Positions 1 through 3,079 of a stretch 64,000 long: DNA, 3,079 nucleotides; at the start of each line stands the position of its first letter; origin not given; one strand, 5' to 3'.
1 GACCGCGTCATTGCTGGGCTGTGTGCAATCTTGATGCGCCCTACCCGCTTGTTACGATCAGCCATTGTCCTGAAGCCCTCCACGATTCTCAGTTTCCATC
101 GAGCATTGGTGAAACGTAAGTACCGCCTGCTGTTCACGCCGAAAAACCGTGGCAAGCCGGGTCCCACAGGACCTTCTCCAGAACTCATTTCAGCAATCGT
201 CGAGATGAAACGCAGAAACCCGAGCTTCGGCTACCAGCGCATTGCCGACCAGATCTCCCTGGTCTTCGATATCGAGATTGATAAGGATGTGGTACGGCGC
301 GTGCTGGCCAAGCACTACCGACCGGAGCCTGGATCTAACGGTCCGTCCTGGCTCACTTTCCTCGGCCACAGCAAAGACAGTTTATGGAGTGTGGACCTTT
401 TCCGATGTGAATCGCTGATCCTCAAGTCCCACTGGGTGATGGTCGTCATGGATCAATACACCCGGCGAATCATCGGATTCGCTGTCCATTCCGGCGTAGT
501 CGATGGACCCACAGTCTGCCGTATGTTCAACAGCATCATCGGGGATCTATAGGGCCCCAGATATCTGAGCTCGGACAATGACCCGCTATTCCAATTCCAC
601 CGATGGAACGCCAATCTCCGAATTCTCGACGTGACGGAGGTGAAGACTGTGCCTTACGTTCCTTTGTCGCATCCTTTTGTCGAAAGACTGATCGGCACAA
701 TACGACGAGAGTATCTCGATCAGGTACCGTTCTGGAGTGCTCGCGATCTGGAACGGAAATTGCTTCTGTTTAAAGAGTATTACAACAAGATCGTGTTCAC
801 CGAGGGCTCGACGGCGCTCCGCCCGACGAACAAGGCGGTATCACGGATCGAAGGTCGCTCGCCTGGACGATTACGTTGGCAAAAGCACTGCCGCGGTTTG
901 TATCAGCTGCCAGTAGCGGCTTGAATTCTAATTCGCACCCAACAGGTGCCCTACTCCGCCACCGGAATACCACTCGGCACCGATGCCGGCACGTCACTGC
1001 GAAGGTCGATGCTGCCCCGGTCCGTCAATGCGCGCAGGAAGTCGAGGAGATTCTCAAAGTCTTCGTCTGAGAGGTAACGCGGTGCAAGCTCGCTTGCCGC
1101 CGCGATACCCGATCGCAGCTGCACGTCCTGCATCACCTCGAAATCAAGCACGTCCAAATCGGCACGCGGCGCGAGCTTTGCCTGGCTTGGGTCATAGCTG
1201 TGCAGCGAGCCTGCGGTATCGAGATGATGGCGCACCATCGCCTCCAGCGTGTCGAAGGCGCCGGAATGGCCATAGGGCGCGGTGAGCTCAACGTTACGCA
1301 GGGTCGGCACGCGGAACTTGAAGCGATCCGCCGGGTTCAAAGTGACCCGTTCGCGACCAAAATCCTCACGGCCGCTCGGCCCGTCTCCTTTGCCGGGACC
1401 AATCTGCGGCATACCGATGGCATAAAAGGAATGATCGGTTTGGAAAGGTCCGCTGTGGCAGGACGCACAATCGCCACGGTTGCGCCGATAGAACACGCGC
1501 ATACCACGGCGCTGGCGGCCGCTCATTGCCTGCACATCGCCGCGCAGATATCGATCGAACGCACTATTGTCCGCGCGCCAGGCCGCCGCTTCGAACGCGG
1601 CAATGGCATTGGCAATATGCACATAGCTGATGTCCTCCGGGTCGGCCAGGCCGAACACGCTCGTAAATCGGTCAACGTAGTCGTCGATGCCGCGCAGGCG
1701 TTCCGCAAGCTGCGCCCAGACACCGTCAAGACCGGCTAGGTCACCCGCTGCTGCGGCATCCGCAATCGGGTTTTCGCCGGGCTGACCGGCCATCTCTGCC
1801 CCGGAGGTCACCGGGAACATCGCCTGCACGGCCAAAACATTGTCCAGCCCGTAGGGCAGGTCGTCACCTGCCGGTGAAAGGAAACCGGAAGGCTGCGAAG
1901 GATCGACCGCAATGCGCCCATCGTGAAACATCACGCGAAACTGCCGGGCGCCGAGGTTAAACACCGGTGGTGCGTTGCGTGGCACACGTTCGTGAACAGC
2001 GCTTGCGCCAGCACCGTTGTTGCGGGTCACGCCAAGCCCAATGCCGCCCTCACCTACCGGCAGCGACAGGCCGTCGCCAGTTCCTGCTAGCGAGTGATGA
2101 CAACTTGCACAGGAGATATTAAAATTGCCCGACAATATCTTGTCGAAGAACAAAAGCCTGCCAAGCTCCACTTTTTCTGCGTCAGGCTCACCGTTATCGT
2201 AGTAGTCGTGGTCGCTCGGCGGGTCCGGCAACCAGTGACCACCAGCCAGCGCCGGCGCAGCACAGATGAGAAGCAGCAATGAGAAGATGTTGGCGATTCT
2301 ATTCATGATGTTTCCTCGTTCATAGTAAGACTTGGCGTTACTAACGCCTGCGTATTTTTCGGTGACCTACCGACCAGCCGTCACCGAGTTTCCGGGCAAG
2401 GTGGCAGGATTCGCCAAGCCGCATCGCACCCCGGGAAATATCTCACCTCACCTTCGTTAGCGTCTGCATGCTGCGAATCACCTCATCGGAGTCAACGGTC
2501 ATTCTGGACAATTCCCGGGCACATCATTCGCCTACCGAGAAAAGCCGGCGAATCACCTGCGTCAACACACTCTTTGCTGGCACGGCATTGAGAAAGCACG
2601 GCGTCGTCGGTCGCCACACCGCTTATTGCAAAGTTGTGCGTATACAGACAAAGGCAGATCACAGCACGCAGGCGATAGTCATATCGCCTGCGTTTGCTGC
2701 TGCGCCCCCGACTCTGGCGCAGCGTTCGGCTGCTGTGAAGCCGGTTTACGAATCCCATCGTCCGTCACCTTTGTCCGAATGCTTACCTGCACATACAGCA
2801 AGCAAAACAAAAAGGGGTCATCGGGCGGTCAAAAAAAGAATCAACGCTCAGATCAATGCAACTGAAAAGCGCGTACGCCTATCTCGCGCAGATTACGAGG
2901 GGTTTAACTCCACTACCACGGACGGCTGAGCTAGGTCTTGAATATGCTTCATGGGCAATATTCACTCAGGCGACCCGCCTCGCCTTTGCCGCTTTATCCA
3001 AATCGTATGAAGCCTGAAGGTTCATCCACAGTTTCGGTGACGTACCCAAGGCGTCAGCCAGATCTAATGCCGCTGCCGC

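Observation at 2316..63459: One 17-bp operator-like motif (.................) precedes essentially every transcription unit across ~56 kb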

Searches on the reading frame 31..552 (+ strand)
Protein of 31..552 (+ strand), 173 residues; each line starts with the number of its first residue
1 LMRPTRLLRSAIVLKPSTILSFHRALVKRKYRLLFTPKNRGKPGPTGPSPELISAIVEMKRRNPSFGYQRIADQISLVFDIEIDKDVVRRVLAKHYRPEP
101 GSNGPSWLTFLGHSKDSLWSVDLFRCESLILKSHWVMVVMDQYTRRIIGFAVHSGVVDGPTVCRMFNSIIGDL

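Call 58: search_protein_families(library=pfam, proteins=[window:31-552:+], max_evalue=0.01)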
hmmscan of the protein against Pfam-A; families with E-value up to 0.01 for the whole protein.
window:31-552:+ (173 aa): 2 families
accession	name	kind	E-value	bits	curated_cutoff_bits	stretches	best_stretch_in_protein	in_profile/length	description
PF13565.12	HTH_32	-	0.00052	21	33.7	1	38-92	20-73/73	Homeodomain-like domain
PF00665.32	rve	-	0.00073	20.2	32.6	1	114-170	3-59/102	Integrase core domain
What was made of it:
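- Tried and rejected: The Xre-type HTH at 2966-3256 lies outside the site-bearing region, next to IS remnants (call 58).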

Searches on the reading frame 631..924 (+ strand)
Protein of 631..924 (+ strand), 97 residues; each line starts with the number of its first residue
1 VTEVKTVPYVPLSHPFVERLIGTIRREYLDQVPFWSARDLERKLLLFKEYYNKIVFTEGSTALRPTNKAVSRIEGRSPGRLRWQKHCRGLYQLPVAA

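Call 58: search_protein_families(library=pfam, proteins=[window:631-924:+], max_evalue=0.01)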
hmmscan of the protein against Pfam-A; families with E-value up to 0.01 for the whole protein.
window:631-924:+ (97 aa): 1 family
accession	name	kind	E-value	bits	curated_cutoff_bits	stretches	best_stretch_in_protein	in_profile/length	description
PF13683.12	rve_3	-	3.9e-07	30.2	26.5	1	7-53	9-55/67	Integrase core domain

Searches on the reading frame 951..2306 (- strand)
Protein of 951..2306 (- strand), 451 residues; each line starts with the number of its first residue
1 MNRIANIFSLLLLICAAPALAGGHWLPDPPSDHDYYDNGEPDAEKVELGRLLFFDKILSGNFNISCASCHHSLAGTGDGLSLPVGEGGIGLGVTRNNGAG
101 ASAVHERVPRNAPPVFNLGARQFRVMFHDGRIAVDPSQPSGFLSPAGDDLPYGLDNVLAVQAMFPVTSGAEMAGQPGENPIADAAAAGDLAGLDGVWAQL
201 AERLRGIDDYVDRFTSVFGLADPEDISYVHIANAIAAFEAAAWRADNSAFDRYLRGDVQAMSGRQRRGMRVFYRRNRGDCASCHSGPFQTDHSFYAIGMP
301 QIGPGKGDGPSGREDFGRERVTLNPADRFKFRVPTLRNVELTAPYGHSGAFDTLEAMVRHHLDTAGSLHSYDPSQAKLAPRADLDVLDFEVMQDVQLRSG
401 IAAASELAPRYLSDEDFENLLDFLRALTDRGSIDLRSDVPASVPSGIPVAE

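Call 6: search_protein_families(library=pfam, proteins=[window:951-2306:-])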
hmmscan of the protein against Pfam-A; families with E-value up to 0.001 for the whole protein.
window:951-2306:- (451 aa): 2 families
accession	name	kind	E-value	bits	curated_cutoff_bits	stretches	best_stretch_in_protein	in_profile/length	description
PF03150.19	CCP_MauG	-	1.4e-36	126.8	25.6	1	44-258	2-148/149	Di-haem cytochrome c peroxidase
PF13442.11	Cytochrome_CBB3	-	0.00099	19.8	27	0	62-77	10-24/68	Cytochrome C oxidase, cbb3-type, subunit III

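Call 47: find_encoding_contigs(protein=window:951-2306:-, flank=10000, max_places=3)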
Protein window:951-2306:- (451 aa): no gene with exactly this product is on record in the collection.

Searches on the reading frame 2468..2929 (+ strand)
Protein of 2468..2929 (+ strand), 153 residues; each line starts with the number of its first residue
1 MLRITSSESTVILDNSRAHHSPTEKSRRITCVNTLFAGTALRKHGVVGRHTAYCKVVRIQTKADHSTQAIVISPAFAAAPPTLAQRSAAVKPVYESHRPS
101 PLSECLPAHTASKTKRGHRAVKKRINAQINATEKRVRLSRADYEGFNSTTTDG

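Call 6: search_protein_families(library=pfam, proteins=[window:2468-2929:+])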
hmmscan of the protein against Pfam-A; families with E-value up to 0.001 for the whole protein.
window:2468-2929:+ (153 aa): 0 families

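Call 58: search_protein_families(library=pfam, proteins=[window:2468-2929:+], max_evalue=0.01)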
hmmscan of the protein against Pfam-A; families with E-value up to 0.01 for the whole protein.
window:2468-2929:+ (153 aa): 0 families
